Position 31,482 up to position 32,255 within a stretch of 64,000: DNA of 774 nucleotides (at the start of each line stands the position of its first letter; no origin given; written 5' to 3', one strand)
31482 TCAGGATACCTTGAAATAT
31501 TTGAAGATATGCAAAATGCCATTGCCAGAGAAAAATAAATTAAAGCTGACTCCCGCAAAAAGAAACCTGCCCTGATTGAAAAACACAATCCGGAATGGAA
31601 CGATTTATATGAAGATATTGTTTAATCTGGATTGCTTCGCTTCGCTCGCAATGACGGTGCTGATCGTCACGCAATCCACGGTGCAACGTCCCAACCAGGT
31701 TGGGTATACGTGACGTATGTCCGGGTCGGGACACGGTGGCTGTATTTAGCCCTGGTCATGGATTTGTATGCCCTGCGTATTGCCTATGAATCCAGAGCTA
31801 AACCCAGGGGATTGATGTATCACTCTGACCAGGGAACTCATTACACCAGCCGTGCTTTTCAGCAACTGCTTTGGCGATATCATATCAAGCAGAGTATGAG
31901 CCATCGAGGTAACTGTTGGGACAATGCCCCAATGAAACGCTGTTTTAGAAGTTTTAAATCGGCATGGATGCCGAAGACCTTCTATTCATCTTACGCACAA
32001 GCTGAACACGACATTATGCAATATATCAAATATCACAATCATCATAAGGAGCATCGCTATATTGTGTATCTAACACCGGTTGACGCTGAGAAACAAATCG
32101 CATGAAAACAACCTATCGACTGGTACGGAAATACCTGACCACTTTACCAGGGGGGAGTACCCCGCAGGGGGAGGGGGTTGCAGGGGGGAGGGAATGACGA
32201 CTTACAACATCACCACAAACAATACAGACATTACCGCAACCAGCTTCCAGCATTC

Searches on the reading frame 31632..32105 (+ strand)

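Call 7: search_protein_families(library=pfam, proteins=[window:31632-32105:+], max_evalue=0.01)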
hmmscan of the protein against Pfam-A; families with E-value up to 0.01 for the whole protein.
window:31632-32105:+ (157 aa): 3 families
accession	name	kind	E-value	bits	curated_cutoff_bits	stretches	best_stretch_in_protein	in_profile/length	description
PF00665.32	rve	-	4.2e-11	43.4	32.6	1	47-95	54-102/102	Integrase core domain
PF13683.12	rve_3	-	4.7e-09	36.3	26.5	1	84-149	2-67/67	Integrase core domain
PF13333.12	rve_2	-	4.6e-05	23.9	22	1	105-153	4-52/56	Integrase core domain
